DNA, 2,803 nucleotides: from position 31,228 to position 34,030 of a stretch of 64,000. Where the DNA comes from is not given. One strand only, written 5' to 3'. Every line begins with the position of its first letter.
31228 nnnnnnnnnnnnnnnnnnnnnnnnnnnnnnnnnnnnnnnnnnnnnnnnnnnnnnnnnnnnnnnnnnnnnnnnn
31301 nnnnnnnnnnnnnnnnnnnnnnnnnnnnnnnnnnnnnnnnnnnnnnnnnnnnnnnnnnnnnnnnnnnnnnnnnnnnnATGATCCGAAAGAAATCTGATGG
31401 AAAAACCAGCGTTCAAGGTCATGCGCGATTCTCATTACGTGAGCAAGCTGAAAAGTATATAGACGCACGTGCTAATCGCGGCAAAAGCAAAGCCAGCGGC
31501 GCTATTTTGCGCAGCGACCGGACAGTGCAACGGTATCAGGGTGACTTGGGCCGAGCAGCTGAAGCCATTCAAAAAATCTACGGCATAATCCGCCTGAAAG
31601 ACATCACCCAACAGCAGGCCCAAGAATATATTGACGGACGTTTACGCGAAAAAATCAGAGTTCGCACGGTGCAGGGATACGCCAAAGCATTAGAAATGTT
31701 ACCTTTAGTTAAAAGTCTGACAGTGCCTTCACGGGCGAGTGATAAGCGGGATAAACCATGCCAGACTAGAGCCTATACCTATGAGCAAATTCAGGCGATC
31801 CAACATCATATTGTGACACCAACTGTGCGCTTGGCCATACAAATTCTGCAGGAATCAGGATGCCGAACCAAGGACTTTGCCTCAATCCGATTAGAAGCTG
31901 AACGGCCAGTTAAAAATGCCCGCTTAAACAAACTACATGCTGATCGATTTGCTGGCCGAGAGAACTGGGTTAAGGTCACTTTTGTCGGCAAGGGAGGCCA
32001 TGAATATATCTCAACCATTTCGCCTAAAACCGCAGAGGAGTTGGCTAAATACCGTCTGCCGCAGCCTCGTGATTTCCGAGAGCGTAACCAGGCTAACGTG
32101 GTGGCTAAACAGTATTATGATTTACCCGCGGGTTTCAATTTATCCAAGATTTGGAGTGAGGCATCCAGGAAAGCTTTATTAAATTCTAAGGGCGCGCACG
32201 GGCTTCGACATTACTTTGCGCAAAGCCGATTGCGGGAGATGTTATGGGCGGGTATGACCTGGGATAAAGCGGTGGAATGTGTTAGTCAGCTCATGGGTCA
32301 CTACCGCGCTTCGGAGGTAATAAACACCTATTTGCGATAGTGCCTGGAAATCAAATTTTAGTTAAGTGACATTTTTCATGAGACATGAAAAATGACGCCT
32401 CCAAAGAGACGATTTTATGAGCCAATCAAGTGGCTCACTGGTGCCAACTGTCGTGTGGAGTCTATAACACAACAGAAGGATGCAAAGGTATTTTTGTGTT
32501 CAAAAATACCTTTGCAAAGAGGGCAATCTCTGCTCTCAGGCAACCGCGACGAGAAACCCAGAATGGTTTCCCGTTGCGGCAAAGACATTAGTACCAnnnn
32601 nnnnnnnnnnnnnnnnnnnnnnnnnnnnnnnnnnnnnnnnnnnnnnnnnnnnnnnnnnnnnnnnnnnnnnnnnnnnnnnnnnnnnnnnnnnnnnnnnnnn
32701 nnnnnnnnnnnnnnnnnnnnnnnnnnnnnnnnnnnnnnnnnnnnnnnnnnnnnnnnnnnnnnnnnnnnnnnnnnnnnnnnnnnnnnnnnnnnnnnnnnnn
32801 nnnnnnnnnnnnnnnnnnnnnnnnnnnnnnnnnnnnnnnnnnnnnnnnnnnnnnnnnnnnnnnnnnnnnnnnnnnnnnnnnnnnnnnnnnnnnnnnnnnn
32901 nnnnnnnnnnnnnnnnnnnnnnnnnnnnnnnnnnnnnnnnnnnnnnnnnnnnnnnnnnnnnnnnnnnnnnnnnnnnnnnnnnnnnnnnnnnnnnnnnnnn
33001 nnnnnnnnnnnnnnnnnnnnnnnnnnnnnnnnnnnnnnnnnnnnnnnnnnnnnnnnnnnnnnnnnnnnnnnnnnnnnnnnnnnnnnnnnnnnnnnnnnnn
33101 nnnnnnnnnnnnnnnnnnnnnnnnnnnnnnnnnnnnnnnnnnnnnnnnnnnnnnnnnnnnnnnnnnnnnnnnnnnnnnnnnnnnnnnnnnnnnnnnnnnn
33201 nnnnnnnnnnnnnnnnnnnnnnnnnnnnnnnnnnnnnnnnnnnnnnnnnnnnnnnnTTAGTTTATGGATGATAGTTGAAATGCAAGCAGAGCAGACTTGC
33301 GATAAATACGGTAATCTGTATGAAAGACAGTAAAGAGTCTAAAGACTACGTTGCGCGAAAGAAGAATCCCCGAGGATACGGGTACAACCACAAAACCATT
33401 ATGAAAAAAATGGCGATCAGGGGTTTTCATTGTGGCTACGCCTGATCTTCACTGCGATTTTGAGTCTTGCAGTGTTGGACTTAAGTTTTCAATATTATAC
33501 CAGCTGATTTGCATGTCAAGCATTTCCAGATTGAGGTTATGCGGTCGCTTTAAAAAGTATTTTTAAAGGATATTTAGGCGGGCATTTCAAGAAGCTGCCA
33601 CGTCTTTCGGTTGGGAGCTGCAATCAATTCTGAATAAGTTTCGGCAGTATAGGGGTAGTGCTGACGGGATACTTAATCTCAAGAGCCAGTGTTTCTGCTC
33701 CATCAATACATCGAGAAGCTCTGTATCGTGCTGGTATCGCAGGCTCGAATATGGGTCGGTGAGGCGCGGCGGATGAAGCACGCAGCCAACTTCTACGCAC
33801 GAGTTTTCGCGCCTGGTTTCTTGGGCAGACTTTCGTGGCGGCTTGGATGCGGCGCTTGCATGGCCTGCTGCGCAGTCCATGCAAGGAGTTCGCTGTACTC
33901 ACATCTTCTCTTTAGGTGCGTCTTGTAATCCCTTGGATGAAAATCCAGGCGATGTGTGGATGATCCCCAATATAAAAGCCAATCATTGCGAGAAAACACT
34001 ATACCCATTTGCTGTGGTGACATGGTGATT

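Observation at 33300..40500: Candidate anti-phage defence islet (KAP P-loop NTPase + TIR-like protein + dedicated regulator) inserted into the ICE core between radC and a truncated methyltransferase gene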

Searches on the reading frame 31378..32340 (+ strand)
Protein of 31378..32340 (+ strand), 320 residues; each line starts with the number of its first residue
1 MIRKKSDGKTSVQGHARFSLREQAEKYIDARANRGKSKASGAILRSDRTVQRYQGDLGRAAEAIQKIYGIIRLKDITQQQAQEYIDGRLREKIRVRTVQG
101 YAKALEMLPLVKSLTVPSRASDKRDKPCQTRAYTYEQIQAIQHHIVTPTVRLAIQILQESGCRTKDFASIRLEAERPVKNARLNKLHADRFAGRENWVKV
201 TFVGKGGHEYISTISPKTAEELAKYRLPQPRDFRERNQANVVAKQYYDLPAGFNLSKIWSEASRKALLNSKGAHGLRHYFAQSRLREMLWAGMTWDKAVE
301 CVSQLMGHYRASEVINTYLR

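Call 3: search_protein_families(library=pfam, proteins=[window:31378-32340:+], max_evalue=0.01)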
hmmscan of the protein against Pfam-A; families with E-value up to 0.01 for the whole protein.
window:31378-32340:+ (320 aa): 1 family
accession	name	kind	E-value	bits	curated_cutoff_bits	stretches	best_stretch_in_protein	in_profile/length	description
PF00589.27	Phage_integrase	-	0.0013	19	27.1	0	136-319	6-166/172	Phage integrase family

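Call 60: search_protein_families(library=ncbifam, proteins=[window:31378-32340:+], max_evalue=0.01)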
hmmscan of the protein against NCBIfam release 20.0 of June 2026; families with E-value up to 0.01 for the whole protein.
window:31378-32340:+ (320 aa): 3 families
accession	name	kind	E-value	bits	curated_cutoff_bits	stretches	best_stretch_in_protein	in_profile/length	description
NF040815.2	recomb_XerA_Arch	equivalog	1.1e-06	28.4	220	1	45-172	12-136/263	site-specific tyrosine recombinase/integron integrase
TIGR02224.1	recomb_XerC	equivalog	2.8e-06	26.9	335.15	0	154-287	134-252/295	tyrosine recombinase XerC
NF001399.0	PRK00283.1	subfamily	0.00012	21.4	279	1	46-285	23-256/300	tyrosine recombinase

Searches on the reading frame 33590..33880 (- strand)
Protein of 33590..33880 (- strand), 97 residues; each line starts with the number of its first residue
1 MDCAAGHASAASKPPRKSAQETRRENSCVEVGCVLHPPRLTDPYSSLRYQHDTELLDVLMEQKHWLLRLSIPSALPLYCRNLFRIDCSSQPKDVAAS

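Call 31: search_protein_families(library=pfam, proteins=[window:33590-33880:-], max_evalue=1)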
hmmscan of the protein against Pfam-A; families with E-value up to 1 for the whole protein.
seq(97 aa): 0 families
